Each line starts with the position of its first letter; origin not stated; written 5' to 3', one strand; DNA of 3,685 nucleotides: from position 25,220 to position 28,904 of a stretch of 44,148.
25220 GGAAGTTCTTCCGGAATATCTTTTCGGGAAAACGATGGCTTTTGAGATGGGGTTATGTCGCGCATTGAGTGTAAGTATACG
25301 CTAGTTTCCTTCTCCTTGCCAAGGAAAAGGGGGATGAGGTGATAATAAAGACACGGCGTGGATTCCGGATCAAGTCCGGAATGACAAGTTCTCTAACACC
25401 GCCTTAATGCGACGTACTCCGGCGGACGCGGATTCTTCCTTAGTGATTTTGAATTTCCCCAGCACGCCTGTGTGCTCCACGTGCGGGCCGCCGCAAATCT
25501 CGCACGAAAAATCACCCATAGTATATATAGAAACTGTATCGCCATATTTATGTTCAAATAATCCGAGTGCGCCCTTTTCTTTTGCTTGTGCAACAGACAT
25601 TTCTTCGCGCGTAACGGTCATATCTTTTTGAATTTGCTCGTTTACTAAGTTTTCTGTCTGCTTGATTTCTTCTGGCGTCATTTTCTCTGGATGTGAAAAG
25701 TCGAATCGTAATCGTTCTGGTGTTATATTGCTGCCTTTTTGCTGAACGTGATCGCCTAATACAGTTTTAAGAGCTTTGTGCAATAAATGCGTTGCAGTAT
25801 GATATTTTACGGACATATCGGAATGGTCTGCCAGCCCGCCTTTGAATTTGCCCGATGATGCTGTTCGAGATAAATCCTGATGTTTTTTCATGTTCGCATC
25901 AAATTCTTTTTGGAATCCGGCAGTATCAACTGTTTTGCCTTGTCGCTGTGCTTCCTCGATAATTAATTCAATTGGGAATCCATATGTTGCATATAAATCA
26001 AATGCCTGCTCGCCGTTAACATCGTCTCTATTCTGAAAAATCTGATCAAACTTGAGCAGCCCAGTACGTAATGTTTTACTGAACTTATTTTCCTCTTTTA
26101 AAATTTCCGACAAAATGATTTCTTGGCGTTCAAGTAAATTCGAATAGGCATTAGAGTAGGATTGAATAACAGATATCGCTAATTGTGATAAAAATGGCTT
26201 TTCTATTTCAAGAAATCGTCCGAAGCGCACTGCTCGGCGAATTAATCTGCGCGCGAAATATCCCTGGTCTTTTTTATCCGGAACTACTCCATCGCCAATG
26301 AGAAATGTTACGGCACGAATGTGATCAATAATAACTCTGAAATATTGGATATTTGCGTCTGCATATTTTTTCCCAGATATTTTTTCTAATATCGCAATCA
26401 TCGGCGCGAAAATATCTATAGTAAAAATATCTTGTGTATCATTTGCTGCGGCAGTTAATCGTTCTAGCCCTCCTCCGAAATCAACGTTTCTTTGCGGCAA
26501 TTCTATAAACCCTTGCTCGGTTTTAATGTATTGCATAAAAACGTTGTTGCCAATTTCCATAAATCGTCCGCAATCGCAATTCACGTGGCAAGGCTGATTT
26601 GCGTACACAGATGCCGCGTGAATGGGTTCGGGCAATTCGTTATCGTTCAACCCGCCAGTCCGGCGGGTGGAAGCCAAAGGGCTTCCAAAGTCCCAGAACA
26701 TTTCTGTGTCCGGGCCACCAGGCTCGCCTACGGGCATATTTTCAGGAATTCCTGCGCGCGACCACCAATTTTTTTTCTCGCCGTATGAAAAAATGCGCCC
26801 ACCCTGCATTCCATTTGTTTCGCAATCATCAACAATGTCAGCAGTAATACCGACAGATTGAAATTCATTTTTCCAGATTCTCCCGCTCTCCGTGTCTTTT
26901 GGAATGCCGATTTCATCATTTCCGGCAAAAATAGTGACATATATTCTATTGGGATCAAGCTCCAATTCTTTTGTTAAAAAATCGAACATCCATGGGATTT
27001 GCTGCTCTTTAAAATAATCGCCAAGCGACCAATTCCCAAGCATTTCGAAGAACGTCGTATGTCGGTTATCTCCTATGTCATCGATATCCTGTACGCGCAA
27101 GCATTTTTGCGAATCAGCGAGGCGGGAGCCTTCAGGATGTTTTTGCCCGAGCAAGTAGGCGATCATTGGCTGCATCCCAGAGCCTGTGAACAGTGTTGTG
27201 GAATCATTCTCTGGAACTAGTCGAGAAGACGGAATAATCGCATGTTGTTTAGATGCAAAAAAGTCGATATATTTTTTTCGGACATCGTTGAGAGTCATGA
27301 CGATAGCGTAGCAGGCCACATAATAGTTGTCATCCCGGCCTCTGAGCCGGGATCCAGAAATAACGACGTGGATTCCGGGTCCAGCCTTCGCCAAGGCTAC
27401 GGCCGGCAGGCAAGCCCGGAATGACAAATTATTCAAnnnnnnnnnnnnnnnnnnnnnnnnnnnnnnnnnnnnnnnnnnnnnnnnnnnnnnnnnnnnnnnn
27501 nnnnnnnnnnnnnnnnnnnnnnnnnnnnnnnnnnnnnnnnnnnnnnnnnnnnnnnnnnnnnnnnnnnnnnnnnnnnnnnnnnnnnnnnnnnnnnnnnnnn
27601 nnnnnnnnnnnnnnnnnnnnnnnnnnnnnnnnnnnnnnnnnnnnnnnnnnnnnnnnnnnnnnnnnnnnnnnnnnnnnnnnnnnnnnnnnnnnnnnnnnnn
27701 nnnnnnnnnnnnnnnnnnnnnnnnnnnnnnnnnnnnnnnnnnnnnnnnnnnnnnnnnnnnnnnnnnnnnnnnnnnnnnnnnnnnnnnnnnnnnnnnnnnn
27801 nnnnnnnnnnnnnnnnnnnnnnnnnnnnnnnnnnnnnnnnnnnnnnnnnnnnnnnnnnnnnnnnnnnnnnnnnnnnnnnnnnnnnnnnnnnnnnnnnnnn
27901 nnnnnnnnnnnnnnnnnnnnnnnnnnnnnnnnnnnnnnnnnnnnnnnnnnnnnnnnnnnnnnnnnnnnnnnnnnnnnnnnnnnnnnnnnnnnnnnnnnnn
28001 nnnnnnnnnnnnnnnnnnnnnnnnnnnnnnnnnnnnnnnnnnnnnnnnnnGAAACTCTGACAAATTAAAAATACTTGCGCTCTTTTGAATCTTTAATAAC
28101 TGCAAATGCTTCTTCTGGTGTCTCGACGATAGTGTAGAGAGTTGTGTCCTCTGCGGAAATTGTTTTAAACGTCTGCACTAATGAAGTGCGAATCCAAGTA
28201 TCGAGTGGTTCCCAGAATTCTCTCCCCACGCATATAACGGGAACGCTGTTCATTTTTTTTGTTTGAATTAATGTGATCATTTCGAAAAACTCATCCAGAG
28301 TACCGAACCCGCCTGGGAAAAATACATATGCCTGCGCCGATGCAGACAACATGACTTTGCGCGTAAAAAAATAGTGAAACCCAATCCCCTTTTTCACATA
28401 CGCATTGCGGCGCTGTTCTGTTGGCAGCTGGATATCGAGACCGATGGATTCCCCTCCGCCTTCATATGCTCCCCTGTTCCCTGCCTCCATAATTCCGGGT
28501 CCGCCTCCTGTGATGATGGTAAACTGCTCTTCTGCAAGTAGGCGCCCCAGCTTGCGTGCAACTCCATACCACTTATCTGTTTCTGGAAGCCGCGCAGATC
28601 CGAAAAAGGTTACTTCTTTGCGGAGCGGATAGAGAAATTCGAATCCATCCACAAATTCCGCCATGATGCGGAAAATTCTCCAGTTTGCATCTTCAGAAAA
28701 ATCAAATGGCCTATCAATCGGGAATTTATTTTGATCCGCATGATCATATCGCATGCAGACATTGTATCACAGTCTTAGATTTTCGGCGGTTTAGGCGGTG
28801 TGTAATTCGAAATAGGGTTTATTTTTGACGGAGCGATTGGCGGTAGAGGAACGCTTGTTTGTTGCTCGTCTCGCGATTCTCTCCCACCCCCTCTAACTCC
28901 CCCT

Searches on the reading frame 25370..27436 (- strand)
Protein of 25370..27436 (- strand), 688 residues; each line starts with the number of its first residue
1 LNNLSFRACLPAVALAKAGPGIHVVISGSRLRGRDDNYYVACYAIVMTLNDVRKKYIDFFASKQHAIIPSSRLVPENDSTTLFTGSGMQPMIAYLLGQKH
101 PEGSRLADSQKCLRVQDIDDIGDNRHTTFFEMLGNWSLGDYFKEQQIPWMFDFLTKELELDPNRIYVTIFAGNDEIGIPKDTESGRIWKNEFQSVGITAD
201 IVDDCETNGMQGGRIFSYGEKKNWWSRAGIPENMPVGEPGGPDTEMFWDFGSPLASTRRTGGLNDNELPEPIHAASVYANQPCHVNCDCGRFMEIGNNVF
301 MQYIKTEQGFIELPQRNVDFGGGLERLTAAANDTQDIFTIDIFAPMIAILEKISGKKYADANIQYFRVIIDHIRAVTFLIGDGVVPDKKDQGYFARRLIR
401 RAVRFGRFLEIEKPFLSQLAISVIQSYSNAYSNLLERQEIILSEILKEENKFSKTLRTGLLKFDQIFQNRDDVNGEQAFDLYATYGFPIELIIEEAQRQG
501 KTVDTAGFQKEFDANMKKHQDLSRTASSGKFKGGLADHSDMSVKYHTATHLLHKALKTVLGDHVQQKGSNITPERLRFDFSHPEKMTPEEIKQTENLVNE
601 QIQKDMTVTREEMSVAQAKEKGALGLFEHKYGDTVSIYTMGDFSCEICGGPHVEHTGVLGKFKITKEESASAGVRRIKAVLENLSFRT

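Call 16: search_protein_families(library=pfam, proteins=[window:25370-27436:-], max_evalue=0.001)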
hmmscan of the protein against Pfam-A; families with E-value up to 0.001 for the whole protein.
window:25370-27436:- (688 aa): 2 families
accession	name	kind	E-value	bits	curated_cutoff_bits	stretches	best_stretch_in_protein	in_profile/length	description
PF01411.24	tRNA-synt_2c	-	6.3e-112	375.3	30.3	1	51-532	1-439/552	tRNA synthetases class II (A)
PF07973.19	tRNA_SAD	-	1.2e-16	60.8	24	1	635-677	1-43/44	Threonyl and Alanyl tRNA synthetase second additional domain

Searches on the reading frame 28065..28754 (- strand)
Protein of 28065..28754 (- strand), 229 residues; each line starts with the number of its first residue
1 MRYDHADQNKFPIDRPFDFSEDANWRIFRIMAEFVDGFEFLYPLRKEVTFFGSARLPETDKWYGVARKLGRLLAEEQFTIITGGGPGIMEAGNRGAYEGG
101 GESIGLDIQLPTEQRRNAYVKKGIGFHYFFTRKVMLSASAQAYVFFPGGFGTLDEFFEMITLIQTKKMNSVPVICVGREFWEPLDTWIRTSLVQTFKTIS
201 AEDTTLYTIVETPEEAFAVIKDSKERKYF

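Call 16: search_protein_families(library=pfam, proteins=[window:28065-28754:-], max_evalue=0.001)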
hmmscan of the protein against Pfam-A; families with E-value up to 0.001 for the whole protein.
window:28065-28754:- (229 aa): 2 families
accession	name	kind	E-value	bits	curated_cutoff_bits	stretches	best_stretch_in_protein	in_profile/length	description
PF03641.19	Lysine_decarbox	-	2.4e-31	109.1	27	1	89-218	1-129/131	Possible lysine decarboxylase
PF18306.6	LDcluster4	-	1.4e-16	60.9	26.3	1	47-166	3-118/151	SLOG cluster4 family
